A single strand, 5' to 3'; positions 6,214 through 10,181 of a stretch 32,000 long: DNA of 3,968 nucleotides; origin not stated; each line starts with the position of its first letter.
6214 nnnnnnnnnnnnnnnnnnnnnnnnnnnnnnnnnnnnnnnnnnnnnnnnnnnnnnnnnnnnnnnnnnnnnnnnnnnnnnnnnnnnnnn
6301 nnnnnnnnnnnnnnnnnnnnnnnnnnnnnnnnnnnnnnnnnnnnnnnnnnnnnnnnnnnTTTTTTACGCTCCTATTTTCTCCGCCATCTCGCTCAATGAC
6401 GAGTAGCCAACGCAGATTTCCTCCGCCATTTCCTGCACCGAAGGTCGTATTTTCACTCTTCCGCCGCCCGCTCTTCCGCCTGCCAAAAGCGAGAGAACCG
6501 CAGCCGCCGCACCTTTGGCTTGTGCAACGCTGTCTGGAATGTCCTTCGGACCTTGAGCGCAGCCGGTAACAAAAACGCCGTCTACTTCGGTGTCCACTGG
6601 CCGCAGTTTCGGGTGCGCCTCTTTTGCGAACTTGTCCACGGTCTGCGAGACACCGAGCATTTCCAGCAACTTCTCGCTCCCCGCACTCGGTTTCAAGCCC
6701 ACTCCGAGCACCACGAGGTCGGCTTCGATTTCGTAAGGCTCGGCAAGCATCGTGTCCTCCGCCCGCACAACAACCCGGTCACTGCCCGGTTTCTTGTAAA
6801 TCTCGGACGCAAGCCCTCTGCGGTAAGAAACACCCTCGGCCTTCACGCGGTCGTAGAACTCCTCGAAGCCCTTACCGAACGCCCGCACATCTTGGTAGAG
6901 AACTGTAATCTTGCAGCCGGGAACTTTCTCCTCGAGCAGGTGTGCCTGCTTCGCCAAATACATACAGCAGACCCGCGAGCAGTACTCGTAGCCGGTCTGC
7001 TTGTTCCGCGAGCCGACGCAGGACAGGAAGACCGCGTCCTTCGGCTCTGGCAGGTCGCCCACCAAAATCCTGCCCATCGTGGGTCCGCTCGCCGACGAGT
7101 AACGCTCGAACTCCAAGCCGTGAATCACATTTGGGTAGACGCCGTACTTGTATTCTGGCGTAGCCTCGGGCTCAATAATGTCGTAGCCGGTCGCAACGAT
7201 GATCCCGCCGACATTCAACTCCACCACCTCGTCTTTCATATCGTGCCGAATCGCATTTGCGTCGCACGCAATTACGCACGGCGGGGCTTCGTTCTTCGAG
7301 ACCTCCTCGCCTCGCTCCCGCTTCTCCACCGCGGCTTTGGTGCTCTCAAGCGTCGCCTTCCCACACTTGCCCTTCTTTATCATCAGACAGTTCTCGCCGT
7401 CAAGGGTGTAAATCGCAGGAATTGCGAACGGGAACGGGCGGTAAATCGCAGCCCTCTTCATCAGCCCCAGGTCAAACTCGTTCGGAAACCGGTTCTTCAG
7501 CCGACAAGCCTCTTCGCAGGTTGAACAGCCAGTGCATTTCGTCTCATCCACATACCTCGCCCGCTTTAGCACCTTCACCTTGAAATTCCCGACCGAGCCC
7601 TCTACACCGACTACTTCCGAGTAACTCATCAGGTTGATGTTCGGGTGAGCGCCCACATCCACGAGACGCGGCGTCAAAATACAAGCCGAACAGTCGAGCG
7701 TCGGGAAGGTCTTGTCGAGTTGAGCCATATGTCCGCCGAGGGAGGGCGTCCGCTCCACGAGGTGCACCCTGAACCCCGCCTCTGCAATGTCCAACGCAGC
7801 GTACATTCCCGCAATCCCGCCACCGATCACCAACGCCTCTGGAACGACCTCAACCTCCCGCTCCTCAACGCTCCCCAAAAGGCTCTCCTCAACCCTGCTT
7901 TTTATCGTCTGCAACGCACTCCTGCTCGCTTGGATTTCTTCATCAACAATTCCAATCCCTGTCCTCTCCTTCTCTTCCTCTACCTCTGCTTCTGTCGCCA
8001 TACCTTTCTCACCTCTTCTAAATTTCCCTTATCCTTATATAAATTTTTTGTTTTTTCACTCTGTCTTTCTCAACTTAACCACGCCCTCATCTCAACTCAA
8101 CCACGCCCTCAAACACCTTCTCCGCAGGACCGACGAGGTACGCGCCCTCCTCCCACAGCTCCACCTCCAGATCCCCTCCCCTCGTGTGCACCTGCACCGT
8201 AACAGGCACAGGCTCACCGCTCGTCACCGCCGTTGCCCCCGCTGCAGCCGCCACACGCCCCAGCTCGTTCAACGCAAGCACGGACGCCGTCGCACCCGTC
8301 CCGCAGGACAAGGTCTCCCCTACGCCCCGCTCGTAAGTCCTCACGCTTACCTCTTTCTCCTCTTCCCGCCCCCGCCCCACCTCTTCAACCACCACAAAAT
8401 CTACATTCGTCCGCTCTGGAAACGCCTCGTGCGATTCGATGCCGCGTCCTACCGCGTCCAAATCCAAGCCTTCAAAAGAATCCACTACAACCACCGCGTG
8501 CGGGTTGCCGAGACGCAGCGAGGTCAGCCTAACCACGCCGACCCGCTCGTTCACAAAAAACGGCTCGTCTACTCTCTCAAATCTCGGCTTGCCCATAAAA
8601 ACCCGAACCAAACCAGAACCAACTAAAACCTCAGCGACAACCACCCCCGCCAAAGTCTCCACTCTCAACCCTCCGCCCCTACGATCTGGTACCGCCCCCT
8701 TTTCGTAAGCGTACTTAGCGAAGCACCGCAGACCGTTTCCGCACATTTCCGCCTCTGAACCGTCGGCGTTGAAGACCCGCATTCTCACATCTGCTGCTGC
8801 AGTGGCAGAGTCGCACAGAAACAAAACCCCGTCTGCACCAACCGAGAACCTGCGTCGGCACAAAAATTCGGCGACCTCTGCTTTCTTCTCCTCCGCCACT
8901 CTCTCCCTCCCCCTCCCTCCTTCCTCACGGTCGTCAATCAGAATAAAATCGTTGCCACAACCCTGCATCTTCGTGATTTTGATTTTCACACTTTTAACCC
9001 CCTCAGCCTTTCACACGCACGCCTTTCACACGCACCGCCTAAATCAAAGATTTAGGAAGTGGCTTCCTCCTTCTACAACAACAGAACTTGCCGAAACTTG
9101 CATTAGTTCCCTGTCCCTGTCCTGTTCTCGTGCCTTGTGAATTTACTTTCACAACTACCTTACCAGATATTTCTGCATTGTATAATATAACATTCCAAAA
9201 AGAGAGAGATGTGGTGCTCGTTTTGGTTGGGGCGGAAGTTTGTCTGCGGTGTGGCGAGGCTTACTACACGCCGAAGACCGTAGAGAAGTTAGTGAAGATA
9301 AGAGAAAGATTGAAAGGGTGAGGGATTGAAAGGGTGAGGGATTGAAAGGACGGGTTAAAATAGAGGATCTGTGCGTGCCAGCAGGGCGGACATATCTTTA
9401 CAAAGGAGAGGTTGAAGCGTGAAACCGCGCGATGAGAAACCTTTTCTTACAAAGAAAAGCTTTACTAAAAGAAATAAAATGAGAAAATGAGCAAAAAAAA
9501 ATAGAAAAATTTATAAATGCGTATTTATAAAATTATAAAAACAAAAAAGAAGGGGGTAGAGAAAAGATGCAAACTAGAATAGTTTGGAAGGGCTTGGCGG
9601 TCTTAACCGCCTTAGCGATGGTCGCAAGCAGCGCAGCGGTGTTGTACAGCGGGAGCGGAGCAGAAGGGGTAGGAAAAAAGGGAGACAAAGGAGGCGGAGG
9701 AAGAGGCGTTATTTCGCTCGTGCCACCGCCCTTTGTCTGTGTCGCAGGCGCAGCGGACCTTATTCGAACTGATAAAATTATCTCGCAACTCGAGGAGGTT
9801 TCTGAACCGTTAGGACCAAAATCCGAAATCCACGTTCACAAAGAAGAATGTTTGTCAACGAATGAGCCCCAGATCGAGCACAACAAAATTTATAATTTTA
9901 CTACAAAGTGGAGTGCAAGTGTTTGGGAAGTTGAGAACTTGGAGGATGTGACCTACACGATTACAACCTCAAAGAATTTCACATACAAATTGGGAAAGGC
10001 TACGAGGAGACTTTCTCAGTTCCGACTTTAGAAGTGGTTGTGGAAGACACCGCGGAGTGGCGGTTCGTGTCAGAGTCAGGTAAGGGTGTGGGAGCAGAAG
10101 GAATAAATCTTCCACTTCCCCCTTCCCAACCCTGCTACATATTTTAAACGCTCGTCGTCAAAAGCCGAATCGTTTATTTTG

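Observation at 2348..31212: Tandem duplications seeded on start and stop codons at about a dozen gene junctions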

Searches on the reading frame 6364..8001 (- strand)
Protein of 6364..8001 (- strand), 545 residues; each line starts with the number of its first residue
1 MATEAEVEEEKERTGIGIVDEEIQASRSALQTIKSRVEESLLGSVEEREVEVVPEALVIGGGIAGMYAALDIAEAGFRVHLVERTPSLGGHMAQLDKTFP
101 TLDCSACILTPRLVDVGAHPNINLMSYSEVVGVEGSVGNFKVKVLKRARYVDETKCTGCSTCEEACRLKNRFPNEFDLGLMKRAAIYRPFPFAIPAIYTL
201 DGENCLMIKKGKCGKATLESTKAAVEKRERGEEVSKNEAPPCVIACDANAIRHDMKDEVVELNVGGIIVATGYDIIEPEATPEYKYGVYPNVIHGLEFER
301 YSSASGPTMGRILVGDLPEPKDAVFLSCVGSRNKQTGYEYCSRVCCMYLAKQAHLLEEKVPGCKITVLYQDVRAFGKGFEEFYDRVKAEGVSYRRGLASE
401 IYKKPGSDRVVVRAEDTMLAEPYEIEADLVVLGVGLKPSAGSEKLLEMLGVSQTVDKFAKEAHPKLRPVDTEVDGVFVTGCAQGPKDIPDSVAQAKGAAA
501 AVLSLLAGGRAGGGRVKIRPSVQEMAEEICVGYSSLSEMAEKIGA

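Call 5: search_protein_families(library=pfam, proteins=[window:6364-8001:-])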
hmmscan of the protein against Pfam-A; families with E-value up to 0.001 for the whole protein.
window:6364-8001:- (545 aa): 9 families
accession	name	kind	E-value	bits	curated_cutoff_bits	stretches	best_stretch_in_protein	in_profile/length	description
PF07992.20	Pyr_redox_2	-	1.3e-11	44.9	26.1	1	57-144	4-78/291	Pyridine nucleotide-disulphide oxidoreductase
PF13450.12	NAD_binding_8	-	1.4e-09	38.5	21.9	1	58-108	1-51/68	NAD(P)-binding Rossmann-like domain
PF00890.30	FAD_binding_2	-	1.2e-08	35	20.4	1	56-93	2-39/414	FAD binding domain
PF12831.13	FAD_oxidored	-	2e-08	34.4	27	1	57-93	3-39/416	FAD dependent oxidoreductase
PF01266.30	DAO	-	3.6e-06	27.2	27.9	1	56-90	2-36/353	FAD dependent oxidoreductase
PF03486.20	HI0933_like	-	6.3e-05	23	50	1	56-90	3-37/244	HI0933-like protein Rossmann domain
PF01134.28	GIDA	-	0.00011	21.8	22.1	1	57-104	3-40/391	Glucose inhibited division protein A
PF01593.30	Amino_oxidase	-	0.00056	19.7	19.8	0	63-93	1-31/443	Flavin containing amine oxidoreductase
PF00037.32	Fer4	-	0.00083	19.5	21.1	1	150-166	2-18/24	4Fe-4S binding domain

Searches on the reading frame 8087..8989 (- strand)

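Call 5: search_protein_families(library=pfam, proteins=[window:8087-8989:-])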
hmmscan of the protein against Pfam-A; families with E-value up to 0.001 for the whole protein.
window:8087-8989:- (300 aa): 2 families
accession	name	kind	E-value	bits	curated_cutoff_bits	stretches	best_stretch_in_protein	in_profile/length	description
PF01678.24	DAP_epimerase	-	7.5e-53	178.2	34.7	2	6-137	2-120/121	Diaminopimelate epimerase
PF05544.16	Pro_racemase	-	5.9e-05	22.7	27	0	57-125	58-126/325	Proline racemase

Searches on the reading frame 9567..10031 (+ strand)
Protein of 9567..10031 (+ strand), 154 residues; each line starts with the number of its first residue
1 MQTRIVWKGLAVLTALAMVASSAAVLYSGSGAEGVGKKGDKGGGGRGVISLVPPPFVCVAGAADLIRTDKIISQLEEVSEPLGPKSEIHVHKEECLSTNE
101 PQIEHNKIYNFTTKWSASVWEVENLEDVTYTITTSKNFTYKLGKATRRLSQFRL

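Call 5: search_protein_families(library=pfam, proteins=[window:9567-10031:+])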
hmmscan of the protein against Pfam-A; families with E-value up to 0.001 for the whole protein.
window:9567-10031:+ (154 aa): 0 families

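Call 50: find_encoding_contigs(protein=window:9567-10028:+, flank=10000, max_places=10)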
Protein window:9567-10028:+ (154 aa): no gene with exactly this product is on record in the collection.
